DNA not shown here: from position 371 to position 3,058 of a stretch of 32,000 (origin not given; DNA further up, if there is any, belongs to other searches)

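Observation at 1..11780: Atypical ABC locus: two LolD/MacB-type ATPases with sugar-type permeases, a giant SBP and three non-transporter surface proteins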

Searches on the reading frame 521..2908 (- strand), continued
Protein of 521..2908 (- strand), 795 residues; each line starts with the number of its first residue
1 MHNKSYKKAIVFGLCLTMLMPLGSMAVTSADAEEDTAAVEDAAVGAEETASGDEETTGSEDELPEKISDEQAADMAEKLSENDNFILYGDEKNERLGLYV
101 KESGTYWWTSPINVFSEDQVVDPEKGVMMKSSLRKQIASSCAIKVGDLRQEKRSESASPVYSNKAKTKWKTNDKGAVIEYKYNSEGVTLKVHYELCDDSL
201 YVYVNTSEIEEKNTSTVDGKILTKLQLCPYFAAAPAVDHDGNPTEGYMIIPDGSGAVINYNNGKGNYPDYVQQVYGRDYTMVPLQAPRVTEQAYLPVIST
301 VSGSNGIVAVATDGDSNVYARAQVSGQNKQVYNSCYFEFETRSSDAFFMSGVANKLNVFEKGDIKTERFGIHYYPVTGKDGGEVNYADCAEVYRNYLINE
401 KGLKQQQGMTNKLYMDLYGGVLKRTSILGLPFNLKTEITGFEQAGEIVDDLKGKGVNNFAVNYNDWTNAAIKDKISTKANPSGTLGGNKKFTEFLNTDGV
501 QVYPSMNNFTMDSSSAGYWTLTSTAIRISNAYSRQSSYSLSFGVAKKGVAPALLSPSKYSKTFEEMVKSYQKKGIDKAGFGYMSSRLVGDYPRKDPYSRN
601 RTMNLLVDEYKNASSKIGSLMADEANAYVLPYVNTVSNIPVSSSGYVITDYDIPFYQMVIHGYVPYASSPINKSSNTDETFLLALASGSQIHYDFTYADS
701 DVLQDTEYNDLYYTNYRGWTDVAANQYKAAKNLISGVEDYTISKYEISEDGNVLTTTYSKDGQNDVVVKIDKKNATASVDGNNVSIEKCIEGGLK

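Call 22: get_annotated_region(hit=H1, flank=14000)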
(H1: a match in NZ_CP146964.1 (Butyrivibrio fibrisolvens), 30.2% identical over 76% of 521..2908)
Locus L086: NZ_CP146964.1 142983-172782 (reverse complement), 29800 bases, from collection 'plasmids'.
description: Butyrivibrio fibrisolvens strain D1 plasmid pNP243, complete sequence
organism: Butyrivibrio fibrisolvens (NCBI taxid 831)
taxonomy: Bacteria; Bacillota; Clostridia; Lachnospirales; Lachnospiraceae; Butyrivibrio; Butyrivibrio fibrisolvens
host: -; source: Bovinae,Bovine rumen; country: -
typing (MOB-suite, as given by PLSDB): non-mobilizable
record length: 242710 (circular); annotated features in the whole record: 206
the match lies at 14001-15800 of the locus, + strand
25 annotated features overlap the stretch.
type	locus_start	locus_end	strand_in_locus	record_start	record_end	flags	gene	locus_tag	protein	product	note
CDS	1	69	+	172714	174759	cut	-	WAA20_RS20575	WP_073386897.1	UvrD-helicase domain-containing protein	-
CDS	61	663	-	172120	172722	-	-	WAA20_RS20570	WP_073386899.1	hypothetical protein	-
CDS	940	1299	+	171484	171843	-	-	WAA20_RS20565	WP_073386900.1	hypothetical protein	-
CDS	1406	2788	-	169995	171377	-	-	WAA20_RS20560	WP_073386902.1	response regulator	GO:0000160 - phosphorelay signal transduction system [Evidence IEA]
CDS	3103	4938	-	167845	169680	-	-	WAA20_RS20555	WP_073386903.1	histidine kinase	GO:0000160 - phosphorelay signal transduction system [Evidence IEA]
CDS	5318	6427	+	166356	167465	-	-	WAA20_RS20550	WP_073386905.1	glycoside hydrolase family 43 protein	-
CDS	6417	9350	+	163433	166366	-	-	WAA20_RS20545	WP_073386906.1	extracellular solute-binding protein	-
CDS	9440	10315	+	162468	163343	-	-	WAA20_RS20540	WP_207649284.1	sugar ABC transporter permease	-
CDS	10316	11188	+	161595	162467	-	-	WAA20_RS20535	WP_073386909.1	carbohydrate ABC transporter permease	GO:0008643 - carbohydrate transport [Evidence IEA]; GO:0055085 - transmembrane transport [Evidence IEA]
CDS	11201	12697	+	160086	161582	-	-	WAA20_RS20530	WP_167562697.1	NHL repeat-containing protein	-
CDS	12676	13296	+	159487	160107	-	-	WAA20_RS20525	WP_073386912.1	YIP1 family protein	-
CDS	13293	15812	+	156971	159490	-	-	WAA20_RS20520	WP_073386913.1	DUF5696 domain-containing protein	-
CDS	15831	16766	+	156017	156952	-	-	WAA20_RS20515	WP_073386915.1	sugar ABC transporter permease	-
CDS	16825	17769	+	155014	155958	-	-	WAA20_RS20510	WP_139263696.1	carbohydrate ABC transporter permease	GO:0008643 - carbohydrate transport [Evidence IEA]; GO:0055085 - transmembrane transport [Evidence IEA]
CDS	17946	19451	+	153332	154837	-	-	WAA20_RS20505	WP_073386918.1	extracellular solute-binding protein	-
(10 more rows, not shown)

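Call 23: get_annotated_region(hit=H2, flank=14000)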
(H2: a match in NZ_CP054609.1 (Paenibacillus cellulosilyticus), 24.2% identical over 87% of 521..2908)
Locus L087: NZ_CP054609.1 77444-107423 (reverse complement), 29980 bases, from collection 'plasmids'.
description: Paenibacillus cellulosilyticus strain KACC 14175 plasmid unnamed1, complete sequence
organism: Paenibacillus cellulosilyticus (NCBI taxid 375489)
taxonomy: Bacteria; Bacillota; Bacilli; Bacillales; Paenibacillaceae; Paenibacillus; Paenibacillus cellulosilyticus
host: -; source: cell culture,soil; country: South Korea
typing (MOB-suite, as given by PLSDB): non-mobilizable
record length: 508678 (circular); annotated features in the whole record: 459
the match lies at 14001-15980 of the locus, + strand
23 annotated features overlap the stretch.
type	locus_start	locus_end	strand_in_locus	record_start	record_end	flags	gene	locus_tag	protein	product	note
CDS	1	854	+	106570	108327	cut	-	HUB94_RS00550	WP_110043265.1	DAK2 domain-containing protein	-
CDS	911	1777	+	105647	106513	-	-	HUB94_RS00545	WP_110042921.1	DegV family protein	-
CDS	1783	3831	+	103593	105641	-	recG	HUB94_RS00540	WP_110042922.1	ATP-dependent DNA helicase RecG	GO:0006310 - DNA recombination [Evidence IEA]; GO:0006281 - DNA repair [Evidence IEA]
CDS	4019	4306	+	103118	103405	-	-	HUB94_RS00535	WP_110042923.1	stage VI sporulation protein F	-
CDS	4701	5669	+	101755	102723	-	-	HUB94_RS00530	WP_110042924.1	aldo/keto reductase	-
CDS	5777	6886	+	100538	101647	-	ugpC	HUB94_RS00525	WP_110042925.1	sn-glycerol-3-phosphate ABC transporter ATP-binding protein UgpC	-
CDS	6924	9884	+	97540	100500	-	-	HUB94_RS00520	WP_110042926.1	extracellular solute-binding protein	-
CDS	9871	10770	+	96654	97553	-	-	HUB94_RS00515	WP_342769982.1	sugar ABC transporter permease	-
CDS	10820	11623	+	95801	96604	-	-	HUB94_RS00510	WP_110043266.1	carbohydrate ABC transporter permease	GO:0008643 - carbohydrate transport [Evidence IEA]; GO:0055085 - transmembrane transport [Evidence IEA]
CDS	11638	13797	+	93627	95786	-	-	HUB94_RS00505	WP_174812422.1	YIP1 family protein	-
CDS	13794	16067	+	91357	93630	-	-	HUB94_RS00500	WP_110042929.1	DUF5696 domain-containing protein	-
CDS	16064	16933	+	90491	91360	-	-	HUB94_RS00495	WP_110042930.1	sugar ABC transporter permease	-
CDS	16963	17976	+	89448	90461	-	-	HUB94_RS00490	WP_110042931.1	carbohydrate ABC transporter permease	GO:0008643 - carbohydrate transport [Evidence IEA]; GO:0055085 - transmembrane transport [Evidence IEA]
CDS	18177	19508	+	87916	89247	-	-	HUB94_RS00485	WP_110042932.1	LLM class flavin-dependent oxidoreductase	-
CDS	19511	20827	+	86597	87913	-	-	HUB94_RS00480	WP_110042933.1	LLM class flavin-dependent oxidoreductase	-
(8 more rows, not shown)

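Call 30: predict_structure(alignment_id=A1)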
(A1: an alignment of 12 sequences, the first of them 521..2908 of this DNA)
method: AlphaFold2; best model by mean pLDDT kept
length: 795 residues; sequences in the alignment: 12
mean_pLDDT: 54.9   pTM: 0.57
mean pLDDT of the five models: 54.9, 54.8, 53.8, 50.8, 49.6
residues with pLDDT >= 90: 46; 70-90: 171; 50-70: 227; < 50: 351
segments of 3 or more residues with pLDDT < 50: 1-4, 19-62, 117-126, 147-159, 215-219, 251-257, 261-294, 324-330, 344-358, 402-411, 418-440, 465-487, 506-555, 581-603, 623-631, 635-676, 694-717, 792-795
pLDDT, mean of each block of 10 residues (from residue 1): 50 56 31 23 25 29 67 90 93 85 86 57 49 58 59 35 79 88 84 93 90 54 79 68 57 45 42 35 28 56 80 62 46 66 45 41 74 84 65 66 42 50 24 31 64 73 46 30 40 68 56 33 32 29 29 48 63 68 41 38 55 66 46 44 27 36 35 42 56 43 31 42 72 65 62 71 77 78 75 42
secondary structure, 60 per line:
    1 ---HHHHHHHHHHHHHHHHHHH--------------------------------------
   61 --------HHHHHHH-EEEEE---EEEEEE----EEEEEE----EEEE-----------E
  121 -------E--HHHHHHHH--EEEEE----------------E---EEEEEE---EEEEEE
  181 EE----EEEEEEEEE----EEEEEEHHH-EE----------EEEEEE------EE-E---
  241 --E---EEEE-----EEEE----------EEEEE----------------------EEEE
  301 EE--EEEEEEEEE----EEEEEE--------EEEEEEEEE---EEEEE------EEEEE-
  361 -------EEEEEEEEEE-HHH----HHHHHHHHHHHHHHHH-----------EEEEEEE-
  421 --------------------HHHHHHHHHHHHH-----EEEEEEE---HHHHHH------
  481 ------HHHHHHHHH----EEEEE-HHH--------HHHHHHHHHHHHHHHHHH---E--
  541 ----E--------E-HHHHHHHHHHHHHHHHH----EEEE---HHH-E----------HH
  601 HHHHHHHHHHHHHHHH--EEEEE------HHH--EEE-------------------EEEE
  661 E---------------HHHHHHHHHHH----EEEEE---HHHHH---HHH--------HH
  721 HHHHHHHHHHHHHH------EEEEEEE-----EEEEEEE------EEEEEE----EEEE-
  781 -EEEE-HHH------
elements in order (helices of 4 or more, strands of 3 or more residues): H4-22 H69-75 E77-81 E85-90 E95-100 E105-108 H131-138 E141-145 E166-171 E175-182 E187-195 E200-205 E222-227 E247-250 E256-259 E270-274 E297-302 E305-313 E318-323 E332-340 E344-348 E355-359 E368-377 H386-401 E413-419 H441-453 E459-465 H469-474 H487-495 E500-504 H517-534 H556-572 E577-580 H599-616 E619-623 E635-637 E657-661 H677-687 E692-696 H700-704 H719-734 E741-747 E753-759 E766-771 E776-779 E782-785

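Call 34: fold_search(model_id=the predicted structure, library=pdb)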
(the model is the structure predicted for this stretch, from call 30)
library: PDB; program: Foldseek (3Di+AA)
matches with E <= 10: 896; with E <= 0.001: 60
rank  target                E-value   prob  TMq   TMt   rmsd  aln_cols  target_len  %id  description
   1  5opq_A                1.2e-16  1.00  0.50  0.59   8.0       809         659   12  A 3,6-anhydro-D-galactosidase produced by Zobellia galactanivorans. This is an exo-lytic enzyme that hydrolyzes termin (released 2017-11-29)
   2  5opq_D                3.3e-16  1.00  0.49  0.58   8.5       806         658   12  A 3,6-anhydro-D-galactosidase produced by Zobellia galactanivorans. This is an exo-lytic enzyme that hydrolyzes termin (released 2017-11-29)
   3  5wzp_B                3.1e-12  1.00  0.47  0.60   9.5       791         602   11  Alpha-N-acetylgalactosaminidase NagBb from Bifidobacterium bifidum - ligand free (released 2017-06-07)
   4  5wzn_B                6.4e-12  1.00  0.48  0.60   8.4       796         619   11  Alpha-N-acetylgalactosaminidase NagBb from Bifidobacterium bifidum - GalNAc complex (released 2017-06-07)
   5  5a57                  2.8e-10  1.00  0.39  0.30  11.3       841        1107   10  The structure of GH101 from Streptococcus pneumoniae TIGR4 in complex with PUGT (released 2015-09-02)
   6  5a58_A                4.9e-10  1.00  0.39  0.30  10.9       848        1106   10  The structure of GH101 D764N mutant from Streptococcus pneumoniae TIGR4 in complex with serinyl T-antigen (released 2015-09-02)
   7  5a56_A                4.2e-09  1.00  0.38  0.29  11.0       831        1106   11  The structure of GH101 from Streptococcus pneumoniae TIGR4 in complex with 1-O-methyl-T-antigen (released 2015-09-02)
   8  5aed_A                6.4e-09  1.00  0.38  0.43  10.5       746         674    9  A bacterial protein structure in glycoside hydrolase family 31 (released 2016-02-10)
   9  5oht_A                1.3e-08  1.00  0.32  0.37  11.0       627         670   10  A GH31 family sulfoquinovosidase from E. coli in complex with aza-sugar inhibitor IFGSQ (released 2018-08-08)
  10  5aeg_A                1.7e-08  1.00  0.33  0.38  10.7       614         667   10  A bacterial protein structure in glycoside hydrolase family 31. (released 2016-02-10)
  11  5aed_B                3.2e-08  1.00  0.38  0.44  10.8       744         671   10  A bacterial protein structure in glycoside hydrolase family 31 (released 2016-02-10)
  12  3ecq_A                3.2e-08  1.00  0.37  0.25  10.9       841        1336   10  Endo-alpha-N-acetylgalactosaminidase from Streptococcus pneumoniae: SeMet structure (released 2008-09-09)
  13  5oht_B                3.2e-08  1.00  0.36  0.41  11.4       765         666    9  A GH31 family sulfoquinovosidase from E. coli in complex with aza-sugar inhibitor IFGSQ (released 2018-08-08)
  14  5aee_B                6.7e-08  1.00  0.39  0.45  10.5       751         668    9  A bacterial protein structure in glycoside hydrolase family 31 (released 2016-02-10)
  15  5aee_A                3.4e-07  1.00  0.37  0.43  10.9       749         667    9  A bacterial protein structure in glycoside hydrolase family 31 (released 2016-02-10)
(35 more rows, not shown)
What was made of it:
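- On Glycoside hydrolase family 129 (for DUF5696): The first, poorer model gave the same ranking (call 34).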

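Call 52: search_protein_families(library=pfam, proteins=[L086:5318-6427:+, L086:17946-19451:+, L086:19766-21376:+, L087:5777-6886:+, L087:11638-13797:+], max_evalue=0.1)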
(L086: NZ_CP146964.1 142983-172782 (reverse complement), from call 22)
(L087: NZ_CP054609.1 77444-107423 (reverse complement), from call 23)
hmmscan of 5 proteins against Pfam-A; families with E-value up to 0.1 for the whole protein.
L086:5318-6427:+ (369 aa): 2 families
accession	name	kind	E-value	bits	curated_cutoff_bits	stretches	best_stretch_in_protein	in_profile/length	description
PF04616.20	Glyco_hydro_43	-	1.2e-14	54.8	32.2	1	147-299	94-230/288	Glycosyl hydrolases family 43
PF00251.26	Glyco_hydro_32N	-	0.027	14.5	22.1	0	42-97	142-196/307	Glycosyl hydrolases family 32 N-terminal domain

L086:17946-19451:+ (501 aa): 2 families
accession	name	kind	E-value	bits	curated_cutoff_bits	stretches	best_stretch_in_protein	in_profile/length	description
PF01547.30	SBP_bac_1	-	1.2e-12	48.9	26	1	93-358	9-275/307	Bacterial extracellular solute-binding protein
PF05526.16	R_equi_Vir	-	0.072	13.4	25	0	6-79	9-84/177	Rhodococcus equi virulence-associated protein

L086:19766-21376:+ (536 aa): 2 families
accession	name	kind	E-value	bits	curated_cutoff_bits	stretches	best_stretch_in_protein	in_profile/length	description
PF13416.11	SBP_bac_8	-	1.5e-12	48.3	27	1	72-396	2-249/279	Bacterial extracellular solute-binding protein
PF01547.30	SBP_bac_1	-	3.4e-10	40.8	26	1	74-395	15-305/307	Bacterial extracellular solute-binding protein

L087:5777-6886:+ (369 aa): 15 families
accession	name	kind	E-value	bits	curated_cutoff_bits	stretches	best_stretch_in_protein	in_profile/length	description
PF00005.33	ABC_tran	-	8.2e-32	111.1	25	1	22-163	2-136/137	ABC transporter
PF17912.7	OB_MalK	-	7.3e-11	43.2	27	1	237-293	1-52/53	MalK OB fold domain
PF08402.16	TOBE_2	-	3.7e-06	27.4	21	1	287-359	1-76/76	TOBE domain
PF13304.12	AAA_21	-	7.6e-05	23.3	27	0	33-57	1-37/304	AAA domain, putative AbiEii toxin, Type IV TA system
PF02463.25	SMC_N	-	0.00015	21.7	40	1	30-207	23-209/220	RecF/RecN/SMC N terminal domain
PF03215.21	Rad17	-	0.00019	21.9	23.8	1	20-78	34-91/186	Rad17 P-loop domain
PF13401.12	AAA_22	-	0.00086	20.1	27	1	30-65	4-33/130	AAA domain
PF13175.12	AAA_15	-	0.00092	19.4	32.1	1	22-83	15-83/374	AAA ATPase domain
PF03193.22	RsgA_GTPase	-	0.0012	19.1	30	1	17-62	93-137/174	RsgA GTPase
PF13521.12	AAA_28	-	0.032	14.9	27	1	34-54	2-22/164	AAA domain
PF20720.3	nSTAND3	-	0.038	14.1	27.2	0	28-52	14-38/155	Novel STAND NTPase 3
PF24389.1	ORC-CDC6-like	-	0.051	12.7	27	1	27-51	28-52/571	ORC-CDC6-like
PF01637.24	ATPase_2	-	0.052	13.8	33.2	1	30-66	19-56/225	ATPase domain predominantly from Archaea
PF13476.12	AAA_23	-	0.057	14.5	27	0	23-51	12-39/201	AAA domain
PF00004.35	AAA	-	0.077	13.9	21.2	0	34-53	1-20/131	ATPase family associated with various cellular activities (AAA)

L087:11638-13797:+ (719 aa): 15 families
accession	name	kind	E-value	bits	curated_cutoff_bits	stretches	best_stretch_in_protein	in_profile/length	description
PF01436.27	NHL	-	6.7e-17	61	20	2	130-154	2-26/28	NHL repeat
PF04893.22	Yip1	-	2.4e-09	37.7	28.6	1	526-694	3-171/173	Yip1 domain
PF08450.18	SGL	-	2.4e-09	37.6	26.3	1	97-170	146-224/246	SMP-30/Gluconolactonase/LRE-like region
PF22701.2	Mala_s_1-like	-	2.3e-06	28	27.5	1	86-156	88-156/195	Mal s 1 allergenic protein-like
PF13449.12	Phytase-like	-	6e-06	26.8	27.6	0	92-128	74-110/284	Esterase-like activity of phytase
PF06739.17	SBBP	-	7e-06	26.3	20.5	0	181-196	14-29/38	Beta-propeller repeat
PF17170.10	DUF5128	-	9.8e-06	25.4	22.9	1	87-128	91-134/321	6-bladed beta-propeller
PF25021.1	TEN_NHL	-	0.00014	21.5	27.1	0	128-154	328-354/357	Teneurin NHL domain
PF14559.12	TPR_19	-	0.0017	19.1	25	1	404-450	1-47/68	Tetratricopeptide repeat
PF24684.1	Vgb_lyase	-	0.0028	17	50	1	76-162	169-255/290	Virginiamycin B lyase family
PF07719.23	TPR_2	-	0.0059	17.1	27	0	430-451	3-24/34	Tetratricopeptide repeat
PF13424.12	TPR_12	-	0.026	15.1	30.1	1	399-454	8-71/77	Tetratricopeptide repeat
PF13432.12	TPR_16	-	0.044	14.7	32.7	0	400-454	3-57/65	Tetratricopeptide repeat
PF00515.34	TPR_1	-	0.075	13.3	27.8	0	430-454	3-27/34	Tetratricopeptide repeat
PF15533.11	Ntox33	-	0.088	13.7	28.4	0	89-106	35-53/65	Bacterial toxin 33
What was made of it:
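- Closest known: CUT1-family carbohydrate ABC importers. Same: A UgpC/MalK-type ATPase with OB_MalK and TOBE_2 domains in the Paenibacillus version of the cluster (call 52).
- The same replicon carries the DUF5696 core with its own UgpC (OB_MalK + TOBE_2) ATPase (calls 23, 52). The orthologous core uses UgpC in Paenibacillus (calls 23, 52).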

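Call 68: search_protein_families(library=pfam, proteins=[L020:14882-15934:+, L020:15953-18928:+, L020:18925-19773:+, L020:19951-20712:+, L020:20780-21283:+, L020:21319-22107:+], max_evalue=0.001)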
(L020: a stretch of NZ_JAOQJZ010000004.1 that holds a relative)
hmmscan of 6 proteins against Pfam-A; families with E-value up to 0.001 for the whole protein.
L020:14882-15934:+ (350 aa): 6 families
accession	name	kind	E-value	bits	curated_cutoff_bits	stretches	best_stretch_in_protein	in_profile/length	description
PF16576.10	HlyD_D23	-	2.6e-12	46.9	30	1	58-223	2-168/214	Barrel-sandwich domain of CusB or HlyD membrane-fusion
PF13533.13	Biotin_lipoyl_2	-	4.1e-10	39.7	29.8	1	80-105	6-31/32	Biotin-lipoyl like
PF00364.28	Biotin_lipoyl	-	7.8e-08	32.5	22.1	0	82-107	14-38/73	Biotin-requiring enzyme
PF13437.12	HlyD_3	-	1e-07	33.1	22.2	1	167-207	2-43/106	HlyD family secretion protein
PF01551.29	Peptidase_M23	-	8.1e-06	26.4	28.7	0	78-106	45-73/96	Peptidase family M23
PF13375.12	RnfC_N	-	0.00068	20.1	25.6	0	67-107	23-63/101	RnfC Barrel sandwich hybrid domain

L020:15953-18928:+ (991 aa): 2 families
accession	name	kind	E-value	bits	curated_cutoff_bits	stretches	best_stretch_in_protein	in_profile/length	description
PF02687.27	FtsX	-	1.2e-19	71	25.5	2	860-980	4-115/120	FtsX-like permease C-terminal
PF12704.14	MacB_PCD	-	9.5e-06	26.5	27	0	18-227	7-176/207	MacB-like periplasmic core domain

L020:18925-19773:+ (282 aa): 1 family
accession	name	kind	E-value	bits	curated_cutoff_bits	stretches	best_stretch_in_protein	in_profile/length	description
PF01048.26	PNP_UDP_1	-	2.1e-58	197.9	25.1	1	29-275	1-232/233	Phosphorylase superfamily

L020:19951-20712:+ (253 aa): 2 families
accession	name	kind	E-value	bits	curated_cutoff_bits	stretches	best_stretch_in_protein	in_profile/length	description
PF13240.11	Zn_Ribbon_1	-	3.3e-08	33.5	25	1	4-24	1-21/23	zinc-ribbon domain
PF12773.13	DZR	-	0.00015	22.3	27.3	1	2-28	12-36/45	Double zinc ribbon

L020:20780-21283:+ (167 aa): 0 families

L020:21319-22107:+ (262 aa): 7 families
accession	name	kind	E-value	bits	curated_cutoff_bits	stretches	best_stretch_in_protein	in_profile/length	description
PF13240.11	Zn_Ribbon_1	-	1.2e-13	50.8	25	2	4-24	2-22/23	zinc-ribbon domain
PF12773.13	DZR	-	5.9e-11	42.8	27.3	1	4-53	1-45/45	Double zinc ribbon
PF13248.11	Zn_ribbon_3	-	4.5e-09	35.9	27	1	3-25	4-26/26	zinc-ribbon domain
PF24460.1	DUF7575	-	3e-06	26.9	28.5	0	34-56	5-27/28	Domain of unknown function (DUF7575)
PF18912.6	DZR_2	-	3.7e-06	27.1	27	1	3-52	9-55/56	Double zinc ribbon domain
PF17032.10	Zn_ribbon_15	-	0.00037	21.7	28.9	0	31-53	51-73/73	zinc-ribbon family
PF14803.11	Zn_ribbon_Nudix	-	0.00092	19.5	25.6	0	47-58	1-12/34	Nudix N-terminal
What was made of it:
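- Closest known: MacAB-like pumps of Gram-positives. Same: The partner protein carries MacB_PCD and FtsX domains, and there is an MFP (call 68).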
